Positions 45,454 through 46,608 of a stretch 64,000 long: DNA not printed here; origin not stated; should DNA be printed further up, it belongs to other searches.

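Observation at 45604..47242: A divergent GTP-cyclohydrolase-II-like gene is translationally overlapped with a second, diverged PyrF paralog at the head of the pyr operon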

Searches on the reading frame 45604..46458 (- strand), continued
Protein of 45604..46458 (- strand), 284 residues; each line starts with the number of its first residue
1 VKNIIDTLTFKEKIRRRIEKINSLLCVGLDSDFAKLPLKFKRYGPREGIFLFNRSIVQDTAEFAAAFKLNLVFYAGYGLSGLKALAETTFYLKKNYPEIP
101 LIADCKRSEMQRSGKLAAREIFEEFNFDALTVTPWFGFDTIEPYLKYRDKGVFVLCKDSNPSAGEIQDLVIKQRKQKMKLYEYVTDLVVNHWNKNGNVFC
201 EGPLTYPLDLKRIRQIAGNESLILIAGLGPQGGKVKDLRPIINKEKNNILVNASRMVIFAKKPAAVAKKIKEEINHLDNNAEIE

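Call 51: search_protein_families(library=ncbifam, proteins=[L030:12466-13455:+], max_evalue=0.00001)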
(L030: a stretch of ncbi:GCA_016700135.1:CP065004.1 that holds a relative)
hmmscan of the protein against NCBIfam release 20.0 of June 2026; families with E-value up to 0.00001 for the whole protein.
L030:12466-13455:+ (329 aa): 7 families
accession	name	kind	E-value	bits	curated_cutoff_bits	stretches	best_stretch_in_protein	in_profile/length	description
NF005365.0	PRK06886.1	equivalog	1.9e-148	493.9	340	1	9-329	8-325/327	hypothetical protein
NF004636.0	PRK05985.1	subfamily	3.4e-31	108.5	408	1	23-328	53-347/398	amidohydrolase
NF005748.0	PRK07572.1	subfamily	1.6e-29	103.2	438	1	24-328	53-359/426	cytosine deaminase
NF005312.0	PRK06846.1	subfamily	4.4e-26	91.7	447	1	26-326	72-358/412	amidohydrolase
NF005759.0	PRK07583.1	equivalog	1.4e-25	89.8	403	1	24-313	77-360/438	cytosine deaminase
NF006685.0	PRK09230.1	subfamily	5.4e-21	74.5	483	1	24-303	57-335/426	cytosine deaminase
NF005552.0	PRK07213.1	equivalog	3.5e-07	29.4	294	1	163-328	186-332/382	chlorohydrolase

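Call 62: predict_structure(alignment_id=A2)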
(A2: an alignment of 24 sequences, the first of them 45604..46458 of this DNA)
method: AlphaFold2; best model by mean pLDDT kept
length: 284 residues; sequences in the alignment: 24
mean_pLDDT: 91.2   pTM: 0.90
mean pLDDT of the five models: 91.2, 89.7, 89.0, 85.6, 81.8
residues with pLDDT >= 90: 213; 70-90: 59; 50-70: 6; < 50: 6
segments of 3 or more residues with pLDDT < 50: 1-3, 282-284
pLDDT, mean of each block of 10 residues (from residue 1): 70 95 95 94 98 98 97 93 98 98 89 90 97 88 94 94 87 90 96 95 95 95 94 90 82 91 92 79 45
secondary structure, 60 per line:
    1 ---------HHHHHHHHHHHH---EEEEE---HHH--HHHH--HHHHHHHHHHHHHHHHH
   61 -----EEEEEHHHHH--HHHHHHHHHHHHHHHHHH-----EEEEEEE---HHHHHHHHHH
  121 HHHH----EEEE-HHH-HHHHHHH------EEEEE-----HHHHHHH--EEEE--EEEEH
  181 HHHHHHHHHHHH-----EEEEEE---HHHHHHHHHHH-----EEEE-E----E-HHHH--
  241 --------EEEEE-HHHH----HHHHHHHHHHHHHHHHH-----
elements in order: H10-21 E25-29 H38-41 H44-60 E66-70 H71-75 H78-95 E101-107 H111-124 E129-132 H138-144 E151-155 H161-167 E170-173 E176-179 H180-192 E198-203 H207-217 E223-226 H235-238 E249-253 H255-258 H263-279
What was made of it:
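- In the AF2 model D158 follows beta5 and E201 lies at the C-terminal end of beta6, which is the catalytic face of the barrel (call 62).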

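Call 66: fold_search(model_id=the predicted structure, library=pdb)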
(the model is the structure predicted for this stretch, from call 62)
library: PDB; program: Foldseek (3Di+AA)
matches with E <= 10: 1694; with E <= 0.001: 465
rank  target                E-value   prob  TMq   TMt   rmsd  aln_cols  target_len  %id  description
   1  3qw4_C                1.3e-23  1.00  0.82  0.53   2.1       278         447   32  Structure of Leishmania donovani UMP synthase (released 2011-04-20)
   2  3qw4_B                4.2e-23  1.00  0.84  0.55   1.9       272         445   33  Structure of Leishmania donovani UMP synthase (released 2011-04-20)
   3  3qw3_A                5.2e-23  1.00  0.83  0.94   1.8       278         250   30  Structure of Leishmania donovani OMP decarboxylase (released 2011-04-20)
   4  4mjz_A                8.2e-23  1.00  0.85  0.83   3.1       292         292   28  2.75 Angstrom Resolution Crystal Structure of Putative Orotidine-monophosphate-decarboxylase from Toxoplasma gondii. (released 2013-09-25)
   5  4mjz_B                2.2e-22  1.00  0.84  0.83   2.9       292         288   28  2.75 Angstrom Resolution Crystal Structure of Putative Orotidine-monophosphate-decarboxylase from Toxoplasma gondii. (released 2013-09-25)
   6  3qw3_B                8.9e-22  1.00  0.81  0.92   2.1       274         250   31  Structure of Leishmania donovani OMP decarboxylase (released 2011-04-20)
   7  3r89_A                7.8e-20  1.00  0.79  0.78   4.1       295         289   27  Crystal structure of orotidine 5-phosphate decarboxylase from Anaerococcus prevotii DSM 20548 (released 2011-04-06)
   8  3n34_A                1.6e-19  1.00  0.82  0.72   4.8       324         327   24  Crystal structure of Plasmodium falciparum orotidine 5'-monophosphate decarboxylase complexed with 5-fluoro-6-amino-UM (released 2011-04-06)
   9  3s9y_A                1.7e-19  1.00  0.82  0.71   4.8       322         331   24  Crystal Structure of P. falciparum orotidine 5'-monophosphate decarboxylase complexed with 5-fluoro-6-amino-UMP in spa (released 2012-04-18)
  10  2qaf_A                2.4e-19  1.00  0.82  0.72   4.8       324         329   23  Crystal structure of Plasmodium falciparum orotidine 5'-phosphate decarboxylase covalently modified by 6-iodo-UMP (released 2008-04-29)
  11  2q8z_A                2.7e-19  1.00  0.82  0.71   4.8       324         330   24  Crystal structure of Plasmodium falciparum orotidine 5'-phosphate decarboxylase complexed with 6-amino-UMP (released 2008-01-29)
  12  3bar_B                6.0e-19  1.00  0.82  0.73   4.8       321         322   24  Crystal structure of Plasmodium falciparum orotidine 5'-phosphate decarboxylase covalently modified by 6-azido-UMP (released 2008-01-29)
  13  3n2m_A                7.1e-19  1.00  0.82  0.72   4.8       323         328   24  Crystal structure of Plasmodium falciparum orotidine 5'-monophosphate decarboxylase complexed with 5-fluoro-6-amino-UM (released 2011-04-06)
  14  3bar_A                9.9e-19  1.00  0.82  0.73   4.8       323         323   24  Crystal structure of Plasmodium falciparum orotidine 5'-phosphate decarboxylase covalently modified by 6-azido-UMP (released 2008-01-29)
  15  2za1_A                1.2e-18  1.00  0.82  0.74   4.7       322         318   22  Crystal Structure of orotidine 5'-monophosphate decarboxylase complexed with orotidine 5'-monophosphate from P.falcipa (released 2007-12-04)
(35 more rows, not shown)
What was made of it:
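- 45604..46458 (-): PyrF2, a type-2 OMPDC paralog of 284 aa with GTG start. Signature residues: D104-x-K106-x-S108-E109-M110, T133-P-W135-F136, D158-S159-N160, E201, A226, Q231, R255. AF2 model with pLDDT 91.2, TIM barrel, best PDB matches are type-2 OMPDCs (calls 62, 66).
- On Type-2 OMP decarboxylase (PyrF): Foldseek top hits are type-2 OMPDCs (call 66).
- Closest known: Type-2 orotidine-5'-phosphate decarboxylase. Same: Same barrel (TMq 0.82-0.85, call 66).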

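Call 68: search_protein_representatives(alignment_id=A2)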
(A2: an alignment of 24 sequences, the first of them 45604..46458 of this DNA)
Query: 24 sequences, 278 profile positions. Proteins with E-value up to 0.001 (for the whole library): 7722; up to 1e-10: 4550; up to 1e-30: 1492. The best 150 are listed.
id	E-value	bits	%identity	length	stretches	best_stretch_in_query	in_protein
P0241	4.9e-125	432.3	-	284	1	1-275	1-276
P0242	6.7e-118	408.9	-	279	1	2-275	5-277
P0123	8.3e-92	323.3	-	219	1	2-209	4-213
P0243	8.8e-87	306.8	-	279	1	1-276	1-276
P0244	3.0e-86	305.1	-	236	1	61-274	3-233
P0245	6.3e-85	300.7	-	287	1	2-275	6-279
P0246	2.6e-75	269.2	-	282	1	2-273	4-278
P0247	2.9e-75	269.1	-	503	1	3-275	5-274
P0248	2.9e-75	269.0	-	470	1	1-275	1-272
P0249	9.8e-72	257.5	-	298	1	2-274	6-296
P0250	1.4e-71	257.0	-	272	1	1-274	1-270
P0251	4.0e-71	255.5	-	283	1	8-268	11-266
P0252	2.0e-70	253.2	-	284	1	3-276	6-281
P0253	5.2e-70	251.8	-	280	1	1-275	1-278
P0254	1.3e-69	250.5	-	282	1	1-275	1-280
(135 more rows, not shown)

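Call 70: search_solved_structures(query=L030:8814-9641:-, max_evalue=0.001)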
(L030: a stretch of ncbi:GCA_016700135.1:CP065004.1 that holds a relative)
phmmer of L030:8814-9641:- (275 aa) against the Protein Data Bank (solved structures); distinct sequences matched with E-value up to 0.001: 24.
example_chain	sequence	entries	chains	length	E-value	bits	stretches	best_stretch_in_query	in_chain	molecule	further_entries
2c49_A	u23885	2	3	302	1.5e-08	37.6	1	23-269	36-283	SUGAR KINASE MJ0406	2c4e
3h49_A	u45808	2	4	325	3e-07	33.4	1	16-251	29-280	Ribokinase | Uncharacterized sugar kinase ydjH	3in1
6znx_A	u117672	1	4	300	3.3e-07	33.2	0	23-122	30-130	Ribokinase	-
8cqx_A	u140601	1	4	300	4.6e-07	32.8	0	23-122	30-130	Ribokinase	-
2qcv_A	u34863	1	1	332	2e-06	30.7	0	190-262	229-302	Putative 5-dehydro-2-deoxygluconokinase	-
3hj6_A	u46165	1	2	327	2.4e-06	30.4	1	194-266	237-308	Fructokinase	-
5zwy_A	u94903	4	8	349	4.4e-06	29.5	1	194-268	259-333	Ribokinase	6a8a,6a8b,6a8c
3kd6_A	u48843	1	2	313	5.1e-06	29.4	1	7-256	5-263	Carbohydrate kinase, PfkB family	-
3iq0_A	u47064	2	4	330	5.5e-06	29.2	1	194-256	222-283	putative Ribokinase II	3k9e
4du5_A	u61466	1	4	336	6.3e-06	29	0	29-130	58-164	PfkB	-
6ilr_A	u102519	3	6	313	8e-06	28.7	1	188-268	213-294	Ribokinase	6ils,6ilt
1v19_A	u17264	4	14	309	8.7e-06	28.6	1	28-254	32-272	2-KETO-3-DEOXYGLUCONATE KINASE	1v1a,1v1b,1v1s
3ry7_A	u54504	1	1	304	1e-05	28.3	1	22-268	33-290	Ribokinase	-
1wye_A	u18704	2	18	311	1.7e-05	27.6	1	82-257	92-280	2-keto-3-deoxygluconate kinase | hypothetical fructokinase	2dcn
2v78_A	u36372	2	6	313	5.2e-05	26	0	197-264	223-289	FRUCTOKINASE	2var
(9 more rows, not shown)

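Call 71: search_solved_structures(query=L030:9620-10411:-, max_evalue=1)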
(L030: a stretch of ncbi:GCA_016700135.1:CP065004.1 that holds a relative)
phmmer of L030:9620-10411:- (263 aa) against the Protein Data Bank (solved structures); distinct sequences matched with E-value up to 1: 7.
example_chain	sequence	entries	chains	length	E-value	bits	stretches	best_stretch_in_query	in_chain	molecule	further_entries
8vd6_A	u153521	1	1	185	0.0021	20.8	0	70-106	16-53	CAP REPEAT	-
8rj9_A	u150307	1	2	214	0.31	13.6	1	27-121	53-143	Adenylate kinase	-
9spj_N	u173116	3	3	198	0.32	13.6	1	66-136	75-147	60S ribosomal protein L13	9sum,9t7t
5m1j_L5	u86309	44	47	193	0.47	13.1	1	66-92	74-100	60S ribosomal protein L13-A | Large ribosomal subunit protein eL13A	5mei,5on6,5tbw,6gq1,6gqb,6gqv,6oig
5i4l_M3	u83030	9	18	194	0.47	13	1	66-92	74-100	60S ribosomal protein L13-A | Large ribosomal subunit protein eL13A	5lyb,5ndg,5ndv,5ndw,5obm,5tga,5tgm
4u3m_M3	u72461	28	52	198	0.49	13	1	66-92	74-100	60S ribosomal protein L13-A | eL13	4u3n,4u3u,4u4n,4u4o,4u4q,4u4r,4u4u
11aa_L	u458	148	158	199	0.49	13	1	66-92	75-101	60S ribosomal protein L13-A | 60S ribosomal protein L13 | EL13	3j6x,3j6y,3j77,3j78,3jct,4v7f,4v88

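Call 81: search_protein_families(library=ncbifam, proteins=[L023:1129-1830:+, L030:7131-7991:+, L031:8942-9952:+, L032:5288-6502:+], max_evalue=0.001)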
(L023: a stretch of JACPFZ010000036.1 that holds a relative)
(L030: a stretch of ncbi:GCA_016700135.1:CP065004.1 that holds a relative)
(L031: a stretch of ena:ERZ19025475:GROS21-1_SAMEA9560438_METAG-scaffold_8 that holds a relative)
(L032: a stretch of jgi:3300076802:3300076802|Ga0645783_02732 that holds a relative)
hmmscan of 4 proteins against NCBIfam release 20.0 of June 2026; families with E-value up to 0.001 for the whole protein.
L023:1129-1830:+ (233 aa): 4 families
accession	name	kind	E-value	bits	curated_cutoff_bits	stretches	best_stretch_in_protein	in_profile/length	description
TIGR02076.1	pyrH_arch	equivalog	1.7e-49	168.4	158.05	1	9-233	2-222/222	UMP kinase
NF040647.1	IPPK_Arch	equivalog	2.5e-10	40.1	120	1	129-232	154-259/259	isopentenyl phosphate kinase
TIGR02075.1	pyrH_bact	equivalog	4.1e-10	39.6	243.9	1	16-226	13-227/233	UMP kinase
TIGR01027.1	proB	equivalog_domain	0.00051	19.3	186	1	148-231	164-250/363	glutamate 5-kinase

L030:7131-7991:+ (286 aa): 0 families

L031:8942-9952:+ (336 aa): 0 families

L032:5288-6502:+ (404 aa): 0 families
